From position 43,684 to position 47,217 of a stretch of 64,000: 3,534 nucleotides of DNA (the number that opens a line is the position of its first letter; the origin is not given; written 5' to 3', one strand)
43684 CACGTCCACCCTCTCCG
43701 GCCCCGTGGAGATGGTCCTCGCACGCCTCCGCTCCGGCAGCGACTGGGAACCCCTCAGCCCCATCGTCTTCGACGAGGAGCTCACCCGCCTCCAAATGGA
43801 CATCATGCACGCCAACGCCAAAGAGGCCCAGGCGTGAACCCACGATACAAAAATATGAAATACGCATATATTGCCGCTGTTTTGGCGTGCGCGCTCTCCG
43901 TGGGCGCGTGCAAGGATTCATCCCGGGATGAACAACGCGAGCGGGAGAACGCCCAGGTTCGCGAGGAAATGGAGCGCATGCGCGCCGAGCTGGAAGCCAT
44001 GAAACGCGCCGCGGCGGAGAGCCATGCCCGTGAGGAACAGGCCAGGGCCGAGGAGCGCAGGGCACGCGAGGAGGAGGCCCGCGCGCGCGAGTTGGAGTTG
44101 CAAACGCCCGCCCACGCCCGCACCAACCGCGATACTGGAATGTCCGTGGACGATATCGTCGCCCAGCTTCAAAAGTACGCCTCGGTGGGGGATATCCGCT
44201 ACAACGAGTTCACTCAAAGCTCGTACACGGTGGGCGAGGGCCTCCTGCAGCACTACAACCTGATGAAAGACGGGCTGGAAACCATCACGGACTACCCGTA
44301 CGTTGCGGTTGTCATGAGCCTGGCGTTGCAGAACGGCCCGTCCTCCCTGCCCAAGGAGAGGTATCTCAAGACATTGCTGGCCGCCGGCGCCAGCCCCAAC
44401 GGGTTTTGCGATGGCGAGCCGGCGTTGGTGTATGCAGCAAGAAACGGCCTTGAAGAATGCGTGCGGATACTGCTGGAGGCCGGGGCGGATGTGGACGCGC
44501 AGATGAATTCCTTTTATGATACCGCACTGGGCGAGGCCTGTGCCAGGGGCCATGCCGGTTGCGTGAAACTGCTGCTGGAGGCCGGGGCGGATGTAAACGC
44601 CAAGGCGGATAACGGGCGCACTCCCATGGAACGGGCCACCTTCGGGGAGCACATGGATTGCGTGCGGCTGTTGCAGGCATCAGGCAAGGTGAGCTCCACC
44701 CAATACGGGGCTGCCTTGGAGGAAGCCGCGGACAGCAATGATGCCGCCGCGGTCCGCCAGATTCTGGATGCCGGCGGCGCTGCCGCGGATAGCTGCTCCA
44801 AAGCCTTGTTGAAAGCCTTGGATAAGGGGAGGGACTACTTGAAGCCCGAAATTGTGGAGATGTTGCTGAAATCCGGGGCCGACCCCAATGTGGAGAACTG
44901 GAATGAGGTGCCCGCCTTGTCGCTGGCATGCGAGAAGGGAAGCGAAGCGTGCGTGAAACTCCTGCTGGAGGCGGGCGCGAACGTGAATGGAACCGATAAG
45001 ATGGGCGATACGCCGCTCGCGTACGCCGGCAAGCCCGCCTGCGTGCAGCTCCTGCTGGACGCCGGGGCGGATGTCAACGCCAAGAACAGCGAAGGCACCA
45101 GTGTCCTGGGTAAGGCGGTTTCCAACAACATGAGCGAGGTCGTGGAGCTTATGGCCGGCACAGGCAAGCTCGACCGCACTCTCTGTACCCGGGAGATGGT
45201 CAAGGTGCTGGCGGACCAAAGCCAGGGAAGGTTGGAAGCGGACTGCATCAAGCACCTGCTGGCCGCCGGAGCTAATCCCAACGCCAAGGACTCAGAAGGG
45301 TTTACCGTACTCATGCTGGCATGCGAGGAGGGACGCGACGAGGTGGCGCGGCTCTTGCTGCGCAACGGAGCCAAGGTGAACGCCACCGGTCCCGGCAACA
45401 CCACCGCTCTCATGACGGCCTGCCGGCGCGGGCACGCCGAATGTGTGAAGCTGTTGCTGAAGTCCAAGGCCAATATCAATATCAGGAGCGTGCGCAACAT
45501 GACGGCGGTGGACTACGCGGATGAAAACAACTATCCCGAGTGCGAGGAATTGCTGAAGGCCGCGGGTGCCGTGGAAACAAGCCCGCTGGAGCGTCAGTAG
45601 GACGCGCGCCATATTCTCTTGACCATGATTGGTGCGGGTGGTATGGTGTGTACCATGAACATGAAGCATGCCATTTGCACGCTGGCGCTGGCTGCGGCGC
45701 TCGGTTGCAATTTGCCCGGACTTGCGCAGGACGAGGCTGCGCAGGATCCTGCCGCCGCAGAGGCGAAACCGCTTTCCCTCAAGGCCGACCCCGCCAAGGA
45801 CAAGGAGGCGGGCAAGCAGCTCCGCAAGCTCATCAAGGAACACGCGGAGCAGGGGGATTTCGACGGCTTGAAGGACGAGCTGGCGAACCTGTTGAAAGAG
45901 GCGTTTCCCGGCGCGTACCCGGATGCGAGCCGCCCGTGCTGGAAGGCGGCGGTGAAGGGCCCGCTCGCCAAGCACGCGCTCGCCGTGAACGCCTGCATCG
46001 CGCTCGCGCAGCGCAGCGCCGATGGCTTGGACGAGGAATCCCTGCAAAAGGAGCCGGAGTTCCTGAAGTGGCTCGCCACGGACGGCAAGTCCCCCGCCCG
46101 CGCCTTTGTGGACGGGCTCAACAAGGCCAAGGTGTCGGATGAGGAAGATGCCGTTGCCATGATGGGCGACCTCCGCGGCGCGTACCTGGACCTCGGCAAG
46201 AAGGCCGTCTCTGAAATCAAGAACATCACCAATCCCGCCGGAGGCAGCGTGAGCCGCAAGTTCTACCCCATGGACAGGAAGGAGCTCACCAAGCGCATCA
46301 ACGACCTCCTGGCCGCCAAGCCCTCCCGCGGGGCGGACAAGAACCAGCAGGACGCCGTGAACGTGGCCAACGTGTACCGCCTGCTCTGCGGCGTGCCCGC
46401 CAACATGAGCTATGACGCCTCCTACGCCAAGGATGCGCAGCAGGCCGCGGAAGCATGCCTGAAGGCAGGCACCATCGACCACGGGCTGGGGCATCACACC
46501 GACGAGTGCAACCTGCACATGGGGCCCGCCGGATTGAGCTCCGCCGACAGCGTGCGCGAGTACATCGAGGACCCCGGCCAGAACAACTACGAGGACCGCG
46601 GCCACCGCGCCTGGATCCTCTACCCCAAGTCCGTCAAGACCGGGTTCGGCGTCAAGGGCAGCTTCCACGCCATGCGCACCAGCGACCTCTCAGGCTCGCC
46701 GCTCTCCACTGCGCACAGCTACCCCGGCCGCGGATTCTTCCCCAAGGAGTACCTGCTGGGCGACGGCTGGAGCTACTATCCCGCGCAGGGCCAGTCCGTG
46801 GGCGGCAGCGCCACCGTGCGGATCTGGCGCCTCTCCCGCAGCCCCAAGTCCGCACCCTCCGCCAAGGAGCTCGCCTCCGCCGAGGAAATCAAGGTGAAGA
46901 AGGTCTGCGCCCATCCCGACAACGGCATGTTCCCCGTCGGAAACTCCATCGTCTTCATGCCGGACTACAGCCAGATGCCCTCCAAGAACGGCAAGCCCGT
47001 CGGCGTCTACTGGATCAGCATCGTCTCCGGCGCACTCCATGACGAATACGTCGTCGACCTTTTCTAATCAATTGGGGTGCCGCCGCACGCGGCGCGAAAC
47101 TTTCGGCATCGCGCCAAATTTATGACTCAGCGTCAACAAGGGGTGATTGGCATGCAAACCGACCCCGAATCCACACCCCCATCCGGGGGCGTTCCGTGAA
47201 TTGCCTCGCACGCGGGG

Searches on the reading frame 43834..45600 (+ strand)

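Call 8: search_protein_families(library=pfam, proteins=[window:43834-45600:+], max_evalue=0.001)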
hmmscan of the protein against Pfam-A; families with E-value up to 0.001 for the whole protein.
window:43834-45600:+ (588 aa): 7 families
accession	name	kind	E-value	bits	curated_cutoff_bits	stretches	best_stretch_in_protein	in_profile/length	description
PF12796.13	Ank_2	-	1.3e-69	231.2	27.3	7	469-551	10-89/90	Ankyrin repeats (3 copies)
PF00023.36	Ank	-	1.6e-55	182.4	21.1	6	524-551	4-31/33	Ankyrin repeat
PF13637.12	Ank_4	-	5.2e-47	157.3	22.7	5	495-542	3-50/50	Ankyrin repeats (many copies)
PF13857.12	Ank_5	-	1.9e-39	133.7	27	4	513-562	7-56/56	Ankyrin repeats (many copies)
PF13606.12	Ank_3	-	8.4e-35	114.8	22.3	1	489-517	2-30/30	Ankyrin repeat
PF24521.3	Ank_KRIT1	-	7.3e-17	61.9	80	1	470-577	32-143/149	KRIT1 ankyrin-repeats domain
PF23745.1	ANK_LRRK2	-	1.2e-10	41.7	27.5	0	462-546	8-88/130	LRRK2 ANK repeat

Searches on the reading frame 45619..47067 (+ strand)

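Call 8: search_protein_families(library=pfam, proteins=[window:45619-47067:+], max_evalue=0.001)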
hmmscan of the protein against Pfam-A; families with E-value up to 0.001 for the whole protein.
window:45619-47067:+ (482 aa): 1 family
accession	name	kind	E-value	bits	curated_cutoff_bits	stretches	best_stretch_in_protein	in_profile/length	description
PF00188.32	CAP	-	1.3e-07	32.9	21.1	1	248-348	2-105/117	Cysteine-rich secretory protein family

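Call 22: search_protein_families(library=ncbifam, proteins=[window:45619-47067:+], max_evalue=1)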
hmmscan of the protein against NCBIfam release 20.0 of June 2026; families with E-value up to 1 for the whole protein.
window:45619-47067:+ (482 aa): 0 families
